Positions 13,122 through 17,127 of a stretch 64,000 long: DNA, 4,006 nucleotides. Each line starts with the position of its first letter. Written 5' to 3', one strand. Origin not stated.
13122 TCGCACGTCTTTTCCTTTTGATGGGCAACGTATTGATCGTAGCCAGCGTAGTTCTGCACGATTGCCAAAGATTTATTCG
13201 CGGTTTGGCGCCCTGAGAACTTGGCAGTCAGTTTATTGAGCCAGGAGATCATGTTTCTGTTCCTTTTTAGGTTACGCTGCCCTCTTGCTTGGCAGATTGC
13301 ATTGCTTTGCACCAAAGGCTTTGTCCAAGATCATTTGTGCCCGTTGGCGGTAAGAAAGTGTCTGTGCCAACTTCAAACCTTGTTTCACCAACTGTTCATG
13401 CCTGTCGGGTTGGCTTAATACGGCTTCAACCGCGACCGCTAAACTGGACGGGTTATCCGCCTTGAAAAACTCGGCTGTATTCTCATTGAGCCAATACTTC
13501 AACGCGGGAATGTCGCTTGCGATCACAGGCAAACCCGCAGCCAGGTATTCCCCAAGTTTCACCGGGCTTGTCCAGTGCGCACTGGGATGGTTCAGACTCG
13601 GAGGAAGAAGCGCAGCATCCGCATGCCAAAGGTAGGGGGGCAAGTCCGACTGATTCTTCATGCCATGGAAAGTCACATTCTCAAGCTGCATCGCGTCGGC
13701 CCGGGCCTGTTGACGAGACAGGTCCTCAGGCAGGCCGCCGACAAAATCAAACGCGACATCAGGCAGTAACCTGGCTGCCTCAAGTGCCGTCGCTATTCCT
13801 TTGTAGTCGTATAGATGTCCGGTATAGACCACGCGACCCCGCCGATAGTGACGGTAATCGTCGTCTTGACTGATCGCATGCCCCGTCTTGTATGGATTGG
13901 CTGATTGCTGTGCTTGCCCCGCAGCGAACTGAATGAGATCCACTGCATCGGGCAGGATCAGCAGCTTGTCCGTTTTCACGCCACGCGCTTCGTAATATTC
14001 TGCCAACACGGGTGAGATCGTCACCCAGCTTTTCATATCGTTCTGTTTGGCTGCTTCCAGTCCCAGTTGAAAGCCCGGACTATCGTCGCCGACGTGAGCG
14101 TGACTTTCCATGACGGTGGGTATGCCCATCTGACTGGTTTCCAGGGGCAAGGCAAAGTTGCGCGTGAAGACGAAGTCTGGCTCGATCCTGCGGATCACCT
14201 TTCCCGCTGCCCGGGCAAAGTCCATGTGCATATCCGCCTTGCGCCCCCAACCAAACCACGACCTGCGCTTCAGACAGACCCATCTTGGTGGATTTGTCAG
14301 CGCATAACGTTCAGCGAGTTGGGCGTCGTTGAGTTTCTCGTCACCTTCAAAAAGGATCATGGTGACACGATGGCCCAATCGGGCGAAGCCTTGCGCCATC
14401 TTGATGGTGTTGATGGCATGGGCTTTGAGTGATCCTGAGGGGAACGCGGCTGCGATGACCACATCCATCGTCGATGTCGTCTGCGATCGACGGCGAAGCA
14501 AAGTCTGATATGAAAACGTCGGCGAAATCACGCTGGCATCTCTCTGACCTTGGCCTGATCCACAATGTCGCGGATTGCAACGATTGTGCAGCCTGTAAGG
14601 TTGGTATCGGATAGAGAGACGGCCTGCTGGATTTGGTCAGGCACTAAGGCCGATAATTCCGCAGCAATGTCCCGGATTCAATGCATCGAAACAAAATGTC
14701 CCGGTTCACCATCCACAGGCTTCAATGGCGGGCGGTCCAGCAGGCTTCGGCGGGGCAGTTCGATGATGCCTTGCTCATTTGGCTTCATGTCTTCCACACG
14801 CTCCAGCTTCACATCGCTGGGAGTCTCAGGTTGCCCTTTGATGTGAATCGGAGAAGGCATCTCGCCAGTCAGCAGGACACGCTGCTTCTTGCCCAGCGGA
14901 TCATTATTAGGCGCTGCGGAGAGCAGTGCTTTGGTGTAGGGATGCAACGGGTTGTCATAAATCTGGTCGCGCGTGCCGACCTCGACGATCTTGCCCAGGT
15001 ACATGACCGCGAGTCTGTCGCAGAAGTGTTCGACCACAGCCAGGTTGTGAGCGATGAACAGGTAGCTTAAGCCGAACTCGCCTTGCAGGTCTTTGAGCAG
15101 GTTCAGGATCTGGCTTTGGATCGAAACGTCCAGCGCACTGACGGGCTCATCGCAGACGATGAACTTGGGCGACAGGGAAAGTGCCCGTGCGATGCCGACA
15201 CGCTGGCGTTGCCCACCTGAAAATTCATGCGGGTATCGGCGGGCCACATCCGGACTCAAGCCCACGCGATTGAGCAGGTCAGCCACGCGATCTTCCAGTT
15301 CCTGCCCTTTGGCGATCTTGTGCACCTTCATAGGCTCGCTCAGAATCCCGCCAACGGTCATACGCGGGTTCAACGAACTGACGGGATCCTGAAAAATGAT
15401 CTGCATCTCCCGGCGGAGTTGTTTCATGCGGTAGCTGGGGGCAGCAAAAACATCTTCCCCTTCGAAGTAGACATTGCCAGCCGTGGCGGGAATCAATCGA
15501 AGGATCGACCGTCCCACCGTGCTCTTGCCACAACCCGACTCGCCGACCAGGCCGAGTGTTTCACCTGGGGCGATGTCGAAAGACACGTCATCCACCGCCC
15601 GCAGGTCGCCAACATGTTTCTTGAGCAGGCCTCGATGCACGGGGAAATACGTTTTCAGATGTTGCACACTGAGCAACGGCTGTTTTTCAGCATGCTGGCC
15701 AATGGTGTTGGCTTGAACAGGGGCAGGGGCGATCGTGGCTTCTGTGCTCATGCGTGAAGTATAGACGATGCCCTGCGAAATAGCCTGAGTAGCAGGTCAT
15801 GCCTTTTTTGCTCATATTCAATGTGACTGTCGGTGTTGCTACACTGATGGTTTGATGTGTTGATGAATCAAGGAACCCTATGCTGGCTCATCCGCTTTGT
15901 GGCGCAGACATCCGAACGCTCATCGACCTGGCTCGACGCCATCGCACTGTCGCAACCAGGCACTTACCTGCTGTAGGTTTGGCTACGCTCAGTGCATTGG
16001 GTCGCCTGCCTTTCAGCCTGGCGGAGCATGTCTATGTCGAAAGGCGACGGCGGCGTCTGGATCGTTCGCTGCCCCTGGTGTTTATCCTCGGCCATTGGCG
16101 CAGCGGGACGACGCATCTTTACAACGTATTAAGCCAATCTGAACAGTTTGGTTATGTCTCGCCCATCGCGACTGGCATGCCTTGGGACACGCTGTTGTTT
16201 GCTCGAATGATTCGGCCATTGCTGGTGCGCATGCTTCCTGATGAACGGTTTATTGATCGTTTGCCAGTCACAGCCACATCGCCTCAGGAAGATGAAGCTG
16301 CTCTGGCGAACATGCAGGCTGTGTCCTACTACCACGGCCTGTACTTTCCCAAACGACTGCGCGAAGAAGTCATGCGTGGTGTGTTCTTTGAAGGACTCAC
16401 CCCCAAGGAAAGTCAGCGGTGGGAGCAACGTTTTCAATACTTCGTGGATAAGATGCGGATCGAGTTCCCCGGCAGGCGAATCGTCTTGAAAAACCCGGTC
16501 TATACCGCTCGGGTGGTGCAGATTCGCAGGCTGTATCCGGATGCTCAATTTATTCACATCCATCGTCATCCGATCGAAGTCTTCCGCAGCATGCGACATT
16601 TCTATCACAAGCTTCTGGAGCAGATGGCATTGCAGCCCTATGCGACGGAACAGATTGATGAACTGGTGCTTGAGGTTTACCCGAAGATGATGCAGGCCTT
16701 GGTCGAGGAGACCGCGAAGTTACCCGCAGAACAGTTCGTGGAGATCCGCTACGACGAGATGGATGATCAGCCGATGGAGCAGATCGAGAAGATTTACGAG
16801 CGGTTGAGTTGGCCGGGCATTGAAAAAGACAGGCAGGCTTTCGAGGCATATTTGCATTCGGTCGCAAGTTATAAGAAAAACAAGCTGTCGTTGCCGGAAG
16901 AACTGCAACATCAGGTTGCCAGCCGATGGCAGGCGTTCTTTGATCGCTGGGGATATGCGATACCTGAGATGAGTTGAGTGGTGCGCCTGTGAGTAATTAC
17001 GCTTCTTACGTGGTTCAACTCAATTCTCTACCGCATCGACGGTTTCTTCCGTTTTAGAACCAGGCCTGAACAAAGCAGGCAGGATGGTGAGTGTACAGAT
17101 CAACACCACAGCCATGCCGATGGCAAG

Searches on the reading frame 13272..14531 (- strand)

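Call 6: search_protein_families(library=pfam, proteins=[window:13272-14531:-], max_evalue=0.001)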
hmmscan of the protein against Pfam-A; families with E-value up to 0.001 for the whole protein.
window:13272-14531:- (419 aa): 5 families
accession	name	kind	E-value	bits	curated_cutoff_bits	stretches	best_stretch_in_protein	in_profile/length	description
PF00534.26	Glycos_transf_1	-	2.4e-16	60.2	26.4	1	234-385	18-169/172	Glycosyl transferases group 1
PF13692.12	Glyco_trans_1_4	-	3.5e-16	60.2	27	1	233-373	3-141/142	Glycosyl transferases group 1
PF13524.12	Glyco_trans_1_2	-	1.8e-10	41.4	25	1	249-403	5-144/144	Glycosyl transferase-like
PF13439.12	Glyco_transf_4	-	3.8e-10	40.5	28.5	1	44-199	10-168/170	Glycosyltransferase Family 4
PF13579.12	Glyco_trans_4_4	-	2.7e-07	31.5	29.7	1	45-194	10-156/158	Glycosyl transferase 4-like domain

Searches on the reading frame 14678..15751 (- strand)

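Call 6: search_protein_families(library=pfam, proteins=[window:14678-15751:-], max_evalue=0.001)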
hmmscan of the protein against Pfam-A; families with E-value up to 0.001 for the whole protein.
window:14678-15751:- (357 aa): 4 families
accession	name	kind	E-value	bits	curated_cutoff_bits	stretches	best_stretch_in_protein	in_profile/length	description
PF00005.33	ABC_tran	-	6.9e-33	114.6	25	1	54-204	2-136/137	ABC transporter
PF08352.17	oligo_HPY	-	1.2e-10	42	27.1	1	256-304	1-48/65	Oligopeptide/dipeptide transporter, C-terminal region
PF13304.12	AAA_21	-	0.00069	20.2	27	0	172-224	233-288/304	AAA domain, putative AbiEii toxin, Type IV TA system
PF02463.25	SMC_N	-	0.0008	19.3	40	0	67-242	28-204/220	RecF/RecN/SMC N terminal domain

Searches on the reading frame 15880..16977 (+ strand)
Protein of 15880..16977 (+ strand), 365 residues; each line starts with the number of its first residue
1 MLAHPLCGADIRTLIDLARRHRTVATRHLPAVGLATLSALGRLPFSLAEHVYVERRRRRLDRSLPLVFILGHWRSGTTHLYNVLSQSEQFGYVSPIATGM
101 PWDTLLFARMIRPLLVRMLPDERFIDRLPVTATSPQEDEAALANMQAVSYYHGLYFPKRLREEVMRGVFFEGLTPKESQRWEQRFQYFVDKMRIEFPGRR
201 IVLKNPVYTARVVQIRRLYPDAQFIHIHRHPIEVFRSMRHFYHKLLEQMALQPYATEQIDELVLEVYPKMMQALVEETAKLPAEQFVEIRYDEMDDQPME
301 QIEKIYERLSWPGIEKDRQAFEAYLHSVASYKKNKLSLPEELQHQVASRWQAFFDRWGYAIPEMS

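Call 6: search_protein_families(library=pfam, proteins=[window:15880-16977:+], max_evalue=0.001)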
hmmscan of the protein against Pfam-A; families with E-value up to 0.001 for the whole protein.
window:15880-16977:+ (365 aa): 3 families
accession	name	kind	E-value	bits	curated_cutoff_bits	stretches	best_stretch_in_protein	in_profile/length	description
PF13469.12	Sulfotransfer_3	-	7.9e-33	115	27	1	65-312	1-213/216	Sulfotransferase family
PF00685.33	Sulfotransfer_1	-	2.3e-06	27.6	22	1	67-338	4-207/255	Sulfotransferase domain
PF17784.7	Sulfotransfer_4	-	3.9e-05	24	22.8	1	212-293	81-166/215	Sulfotransferase domain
